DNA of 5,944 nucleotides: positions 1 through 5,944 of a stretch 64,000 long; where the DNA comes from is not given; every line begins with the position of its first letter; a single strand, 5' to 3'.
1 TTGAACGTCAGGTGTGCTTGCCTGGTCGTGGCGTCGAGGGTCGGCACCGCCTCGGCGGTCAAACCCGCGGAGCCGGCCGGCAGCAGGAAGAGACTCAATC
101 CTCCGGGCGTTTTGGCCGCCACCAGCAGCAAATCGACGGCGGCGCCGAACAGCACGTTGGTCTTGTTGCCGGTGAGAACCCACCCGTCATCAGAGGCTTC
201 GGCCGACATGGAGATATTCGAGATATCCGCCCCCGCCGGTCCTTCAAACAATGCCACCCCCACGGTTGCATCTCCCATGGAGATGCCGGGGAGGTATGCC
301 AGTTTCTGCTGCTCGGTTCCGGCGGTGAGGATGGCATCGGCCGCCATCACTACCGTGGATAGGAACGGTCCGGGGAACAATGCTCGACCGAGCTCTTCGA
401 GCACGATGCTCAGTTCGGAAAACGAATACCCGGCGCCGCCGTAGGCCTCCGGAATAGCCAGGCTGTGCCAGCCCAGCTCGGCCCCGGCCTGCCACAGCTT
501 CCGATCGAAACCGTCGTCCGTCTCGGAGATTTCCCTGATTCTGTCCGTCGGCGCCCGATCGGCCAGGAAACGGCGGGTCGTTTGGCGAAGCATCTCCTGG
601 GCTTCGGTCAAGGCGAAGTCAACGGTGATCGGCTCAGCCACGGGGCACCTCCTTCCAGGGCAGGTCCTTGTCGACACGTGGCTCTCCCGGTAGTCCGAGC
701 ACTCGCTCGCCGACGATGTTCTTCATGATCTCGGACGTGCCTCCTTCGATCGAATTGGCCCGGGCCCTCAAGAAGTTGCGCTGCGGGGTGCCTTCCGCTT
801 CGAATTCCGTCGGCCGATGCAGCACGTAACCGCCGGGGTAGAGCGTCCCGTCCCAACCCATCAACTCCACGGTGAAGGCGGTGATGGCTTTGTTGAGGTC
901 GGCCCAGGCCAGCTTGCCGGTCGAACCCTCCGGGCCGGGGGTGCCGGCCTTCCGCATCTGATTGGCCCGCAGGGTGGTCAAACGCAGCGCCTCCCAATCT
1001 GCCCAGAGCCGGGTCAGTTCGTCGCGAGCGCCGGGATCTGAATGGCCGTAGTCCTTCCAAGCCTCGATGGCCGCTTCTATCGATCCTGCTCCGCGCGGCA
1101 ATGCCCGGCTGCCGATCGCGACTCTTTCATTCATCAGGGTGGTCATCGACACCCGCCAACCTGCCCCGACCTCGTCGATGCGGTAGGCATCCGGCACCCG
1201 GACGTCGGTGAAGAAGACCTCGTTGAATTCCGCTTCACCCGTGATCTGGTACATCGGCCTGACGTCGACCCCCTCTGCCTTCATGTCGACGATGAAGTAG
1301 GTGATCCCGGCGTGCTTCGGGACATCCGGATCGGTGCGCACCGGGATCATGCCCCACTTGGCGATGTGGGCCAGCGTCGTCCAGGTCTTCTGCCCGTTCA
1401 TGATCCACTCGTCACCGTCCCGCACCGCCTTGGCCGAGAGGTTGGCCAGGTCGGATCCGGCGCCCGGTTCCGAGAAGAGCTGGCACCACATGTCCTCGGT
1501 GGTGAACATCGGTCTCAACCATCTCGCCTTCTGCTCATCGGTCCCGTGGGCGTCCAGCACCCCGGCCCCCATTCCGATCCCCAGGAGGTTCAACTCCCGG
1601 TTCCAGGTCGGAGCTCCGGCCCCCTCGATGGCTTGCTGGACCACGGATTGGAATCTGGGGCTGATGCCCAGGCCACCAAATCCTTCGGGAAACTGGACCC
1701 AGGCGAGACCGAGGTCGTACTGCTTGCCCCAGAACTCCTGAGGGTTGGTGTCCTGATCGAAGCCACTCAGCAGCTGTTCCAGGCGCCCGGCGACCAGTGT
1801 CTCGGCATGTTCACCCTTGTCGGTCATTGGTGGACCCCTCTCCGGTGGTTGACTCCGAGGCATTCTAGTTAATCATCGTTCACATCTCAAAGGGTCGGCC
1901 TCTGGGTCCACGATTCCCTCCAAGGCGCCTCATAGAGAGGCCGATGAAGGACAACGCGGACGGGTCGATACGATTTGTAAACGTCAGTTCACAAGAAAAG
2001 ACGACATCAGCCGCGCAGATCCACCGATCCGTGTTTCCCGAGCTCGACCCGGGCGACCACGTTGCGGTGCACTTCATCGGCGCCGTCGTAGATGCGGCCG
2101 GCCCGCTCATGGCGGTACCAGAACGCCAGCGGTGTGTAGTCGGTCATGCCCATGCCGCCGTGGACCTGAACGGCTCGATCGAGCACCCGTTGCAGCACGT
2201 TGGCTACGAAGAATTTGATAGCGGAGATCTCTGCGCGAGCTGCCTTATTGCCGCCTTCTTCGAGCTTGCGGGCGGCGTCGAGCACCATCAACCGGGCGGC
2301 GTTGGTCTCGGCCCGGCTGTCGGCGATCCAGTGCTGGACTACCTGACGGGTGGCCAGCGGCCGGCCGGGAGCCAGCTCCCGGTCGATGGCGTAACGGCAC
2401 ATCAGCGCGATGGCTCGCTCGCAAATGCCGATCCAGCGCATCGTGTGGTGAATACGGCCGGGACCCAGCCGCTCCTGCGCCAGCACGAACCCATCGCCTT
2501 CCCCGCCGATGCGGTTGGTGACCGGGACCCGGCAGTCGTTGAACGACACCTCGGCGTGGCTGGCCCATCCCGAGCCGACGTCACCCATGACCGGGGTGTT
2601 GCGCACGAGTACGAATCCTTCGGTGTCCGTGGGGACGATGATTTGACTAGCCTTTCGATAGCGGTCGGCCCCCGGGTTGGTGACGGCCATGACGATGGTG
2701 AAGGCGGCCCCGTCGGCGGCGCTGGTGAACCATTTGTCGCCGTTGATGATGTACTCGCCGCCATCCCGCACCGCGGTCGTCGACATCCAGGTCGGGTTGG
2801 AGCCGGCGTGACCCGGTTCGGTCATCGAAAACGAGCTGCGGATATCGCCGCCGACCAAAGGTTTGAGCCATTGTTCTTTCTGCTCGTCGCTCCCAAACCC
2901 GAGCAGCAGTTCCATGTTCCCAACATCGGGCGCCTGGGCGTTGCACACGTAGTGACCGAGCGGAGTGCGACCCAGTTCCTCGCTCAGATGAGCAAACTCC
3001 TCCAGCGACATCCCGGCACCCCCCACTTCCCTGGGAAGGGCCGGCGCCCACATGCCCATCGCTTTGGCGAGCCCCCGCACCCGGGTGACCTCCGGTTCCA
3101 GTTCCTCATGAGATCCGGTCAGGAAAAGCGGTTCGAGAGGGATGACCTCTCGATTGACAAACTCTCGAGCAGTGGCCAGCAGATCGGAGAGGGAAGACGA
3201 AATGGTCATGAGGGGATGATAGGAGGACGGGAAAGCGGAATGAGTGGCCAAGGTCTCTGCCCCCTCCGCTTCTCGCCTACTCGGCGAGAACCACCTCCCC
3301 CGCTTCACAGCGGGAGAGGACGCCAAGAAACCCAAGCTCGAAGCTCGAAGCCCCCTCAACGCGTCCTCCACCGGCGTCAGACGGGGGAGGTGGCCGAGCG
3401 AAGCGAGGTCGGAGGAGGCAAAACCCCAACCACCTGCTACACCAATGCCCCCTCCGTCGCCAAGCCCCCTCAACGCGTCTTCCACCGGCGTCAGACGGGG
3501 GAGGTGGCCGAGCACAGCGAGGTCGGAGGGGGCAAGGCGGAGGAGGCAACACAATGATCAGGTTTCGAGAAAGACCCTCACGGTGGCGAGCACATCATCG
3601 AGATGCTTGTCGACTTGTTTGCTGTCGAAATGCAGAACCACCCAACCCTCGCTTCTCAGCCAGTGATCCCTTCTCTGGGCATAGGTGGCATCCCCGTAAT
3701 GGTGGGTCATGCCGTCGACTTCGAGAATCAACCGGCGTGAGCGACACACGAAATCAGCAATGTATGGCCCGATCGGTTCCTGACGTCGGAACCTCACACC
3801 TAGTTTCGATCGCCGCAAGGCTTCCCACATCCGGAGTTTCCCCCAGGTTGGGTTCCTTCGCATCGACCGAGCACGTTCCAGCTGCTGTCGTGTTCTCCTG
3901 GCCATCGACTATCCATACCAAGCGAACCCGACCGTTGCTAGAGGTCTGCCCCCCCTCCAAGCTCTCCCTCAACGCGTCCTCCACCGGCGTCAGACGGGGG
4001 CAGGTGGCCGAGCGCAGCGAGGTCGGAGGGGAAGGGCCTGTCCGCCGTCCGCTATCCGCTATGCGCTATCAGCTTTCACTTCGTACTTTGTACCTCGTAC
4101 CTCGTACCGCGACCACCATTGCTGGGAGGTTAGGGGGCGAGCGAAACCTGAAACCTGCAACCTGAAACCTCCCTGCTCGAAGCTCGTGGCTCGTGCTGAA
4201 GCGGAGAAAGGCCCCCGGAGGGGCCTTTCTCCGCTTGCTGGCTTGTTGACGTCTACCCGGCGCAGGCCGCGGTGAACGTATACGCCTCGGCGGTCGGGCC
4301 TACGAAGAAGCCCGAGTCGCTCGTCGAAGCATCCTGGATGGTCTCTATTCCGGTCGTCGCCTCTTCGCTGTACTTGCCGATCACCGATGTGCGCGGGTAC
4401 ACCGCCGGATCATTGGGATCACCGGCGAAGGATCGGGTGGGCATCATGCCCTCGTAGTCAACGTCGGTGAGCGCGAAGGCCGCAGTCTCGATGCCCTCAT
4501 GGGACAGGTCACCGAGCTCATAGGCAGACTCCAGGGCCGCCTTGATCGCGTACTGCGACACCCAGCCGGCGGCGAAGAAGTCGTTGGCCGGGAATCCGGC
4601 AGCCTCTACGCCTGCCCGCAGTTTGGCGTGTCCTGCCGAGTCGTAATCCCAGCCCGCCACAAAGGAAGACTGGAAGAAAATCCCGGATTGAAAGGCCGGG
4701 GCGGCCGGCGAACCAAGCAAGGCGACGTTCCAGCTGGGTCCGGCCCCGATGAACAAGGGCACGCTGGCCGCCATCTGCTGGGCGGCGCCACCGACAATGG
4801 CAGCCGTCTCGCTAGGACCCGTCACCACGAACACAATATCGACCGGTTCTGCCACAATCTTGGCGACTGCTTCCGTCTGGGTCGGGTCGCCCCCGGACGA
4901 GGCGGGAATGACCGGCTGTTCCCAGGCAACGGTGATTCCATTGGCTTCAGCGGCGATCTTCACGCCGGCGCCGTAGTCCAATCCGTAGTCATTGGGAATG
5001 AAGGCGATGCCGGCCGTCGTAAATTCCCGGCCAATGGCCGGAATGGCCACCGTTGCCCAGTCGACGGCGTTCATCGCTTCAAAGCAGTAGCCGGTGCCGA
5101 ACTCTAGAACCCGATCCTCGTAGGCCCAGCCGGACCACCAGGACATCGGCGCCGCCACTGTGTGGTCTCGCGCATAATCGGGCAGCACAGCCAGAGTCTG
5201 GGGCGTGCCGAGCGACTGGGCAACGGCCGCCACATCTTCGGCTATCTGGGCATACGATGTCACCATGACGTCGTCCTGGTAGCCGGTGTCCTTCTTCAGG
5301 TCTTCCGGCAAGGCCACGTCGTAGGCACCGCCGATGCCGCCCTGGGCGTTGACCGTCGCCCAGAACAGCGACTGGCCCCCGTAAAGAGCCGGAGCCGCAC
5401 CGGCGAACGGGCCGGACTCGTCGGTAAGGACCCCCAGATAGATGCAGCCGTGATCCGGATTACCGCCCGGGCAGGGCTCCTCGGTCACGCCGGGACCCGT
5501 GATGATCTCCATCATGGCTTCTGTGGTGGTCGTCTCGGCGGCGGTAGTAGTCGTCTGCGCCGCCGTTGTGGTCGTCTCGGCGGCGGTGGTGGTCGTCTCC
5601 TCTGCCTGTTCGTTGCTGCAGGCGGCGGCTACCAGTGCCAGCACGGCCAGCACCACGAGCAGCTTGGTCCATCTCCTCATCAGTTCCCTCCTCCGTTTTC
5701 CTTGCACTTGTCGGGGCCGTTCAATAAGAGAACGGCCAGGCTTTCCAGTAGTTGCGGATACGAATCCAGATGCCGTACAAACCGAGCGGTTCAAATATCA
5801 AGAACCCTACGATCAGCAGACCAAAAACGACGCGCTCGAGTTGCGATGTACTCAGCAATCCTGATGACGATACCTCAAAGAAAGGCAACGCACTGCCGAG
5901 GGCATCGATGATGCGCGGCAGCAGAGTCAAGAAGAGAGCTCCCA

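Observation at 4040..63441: Phase-coherent heptanucleotide word arrays fill about half of the larger intergenic spacers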

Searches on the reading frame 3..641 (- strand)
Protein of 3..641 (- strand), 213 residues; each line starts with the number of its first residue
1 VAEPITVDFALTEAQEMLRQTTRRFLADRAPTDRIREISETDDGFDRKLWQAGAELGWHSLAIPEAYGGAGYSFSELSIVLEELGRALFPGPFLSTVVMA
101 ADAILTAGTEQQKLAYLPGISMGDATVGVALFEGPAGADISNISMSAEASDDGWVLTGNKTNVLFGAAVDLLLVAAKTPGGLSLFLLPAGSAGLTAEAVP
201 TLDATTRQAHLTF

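Call 91: search_protein_families(library=pfam, proteins=[window:3-641:-], max_evalue=0.001)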
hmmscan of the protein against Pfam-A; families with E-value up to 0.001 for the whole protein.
window:3-641:- (213 aa): 2 families
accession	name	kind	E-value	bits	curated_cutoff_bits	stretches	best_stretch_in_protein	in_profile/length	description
PF02771.21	Acyl-CoA_dh_N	-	8.4e-26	91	22.9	1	12-123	1-112/113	Acyl-CoA dehydrogenase, N-terminal domain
PF02770.24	Acyl-CoA_dh_M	-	1.9e-09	38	33.3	1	133-201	6-80/97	Acyl-CoA dehydrogenase, middle domain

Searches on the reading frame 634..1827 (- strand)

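Call 91: search_protein_families(library=pfam, proteins=[window:634-1827:-], max_evalue=0.001)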
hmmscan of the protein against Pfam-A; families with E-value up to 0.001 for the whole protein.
window:634-1827:- (397 aa): 3 families
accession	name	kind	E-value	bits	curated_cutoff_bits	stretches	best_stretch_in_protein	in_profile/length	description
PF00441.29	Acyl-CoA_dh_1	-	4.5e-21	76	22.4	1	221-377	1-150/150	Acyl-CoA dehydrogenase, C-terminal domain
PF02770.24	Acyl-CoA_dh_M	-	1.1e-19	70.8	33.3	1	115-209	1-97/97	Acyl-CoA dehydrogenase, middle domain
PF02771.21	Acyl-CoA_dh_N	-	1.4e-11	45.1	22.9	1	10-110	13-112/113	Acyl-CoA dehydrogenase, N-terminal domain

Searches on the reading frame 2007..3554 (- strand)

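Call 9: search_protein_families(library=pfam, proteins=[window:2007-3554:-])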
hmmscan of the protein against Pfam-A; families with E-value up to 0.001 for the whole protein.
window:2007-3554:- (515 aa): 4 families
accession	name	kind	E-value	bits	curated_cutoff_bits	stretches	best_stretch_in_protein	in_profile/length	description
PF00441.29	Acyl-CoA_dh_1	-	6.6e-39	133.9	22.4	1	353-503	1-148/150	Acyl-CoA dehydrogenase, C-terminal domain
PF02770.24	Acyl-CoA_dh_M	-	1e-17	64.5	33.3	1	241-341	1-97/97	Acyl-CoA dehydrogenase, middle domain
PF02771.21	Acyl-CoA_dh_N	-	1.5e-14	54.8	22.9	1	124-236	6-112/113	Acyl-CoA dehydrogenase, N-terminal domain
PF08028.16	Acyl-CoA_dh_2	-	2.7e-12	47.5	22.7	1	371-491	4-131/134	Acyl-CoA dehydrogenase, C-terminal domain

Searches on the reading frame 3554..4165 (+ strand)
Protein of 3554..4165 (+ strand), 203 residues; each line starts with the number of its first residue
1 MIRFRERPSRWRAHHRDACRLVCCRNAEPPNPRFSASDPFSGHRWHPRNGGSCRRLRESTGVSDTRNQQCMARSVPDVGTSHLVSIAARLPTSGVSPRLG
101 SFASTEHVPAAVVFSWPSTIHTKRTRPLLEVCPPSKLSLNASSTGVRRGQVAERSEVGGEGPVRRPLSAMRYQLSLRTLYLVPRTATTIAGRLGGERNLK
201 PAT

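Call 27: search_protein_families(library=pfam, proteins=[window:3554-4165:+], max_evalue=0.01)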
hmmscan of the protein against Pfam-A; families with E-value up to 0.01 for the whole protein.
window:3554-4165:+ (203 aa): 0 families

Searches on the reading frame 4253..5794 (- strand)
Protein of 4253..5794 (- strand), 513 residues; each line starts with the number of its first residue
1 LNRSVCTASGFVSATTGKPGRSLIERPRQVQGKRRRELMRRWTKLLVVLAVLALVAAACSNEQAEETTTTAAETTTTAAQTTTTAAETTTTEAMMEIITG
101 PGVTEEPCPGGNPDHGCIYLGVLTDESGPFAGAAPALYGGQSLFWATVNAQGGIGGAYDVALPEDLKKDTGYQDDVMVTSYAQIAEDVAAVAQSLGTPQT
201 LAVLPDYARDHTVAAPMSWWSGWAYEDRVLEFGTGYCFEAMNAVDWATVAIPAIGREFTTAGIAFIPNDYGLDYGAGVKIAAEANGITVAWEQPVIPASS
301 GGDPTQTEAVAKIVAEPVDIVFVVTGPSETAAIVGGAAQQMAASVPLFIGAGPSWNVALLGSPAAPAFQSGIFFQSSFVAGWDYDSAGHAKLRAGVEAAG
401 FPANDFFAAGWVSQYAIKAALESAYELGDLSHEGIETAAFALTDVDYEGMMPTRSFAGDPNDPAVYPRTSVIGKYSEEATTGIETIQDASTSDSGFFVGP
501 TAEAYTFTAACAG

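Call 9: search_protein_families(library=pfam, proteins=[window:4253-5794:-])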
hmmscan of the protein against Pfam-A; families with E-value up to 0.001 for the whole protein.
window:4253-5794:- (513 aa): 1 family
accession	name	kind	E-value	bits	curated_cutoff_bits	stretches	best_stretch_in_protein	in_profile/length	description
PF13458.12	Peripla_BP_6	-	4.8e-17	63.1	31.7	1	118-455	2-321/343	Periplasmic binding protein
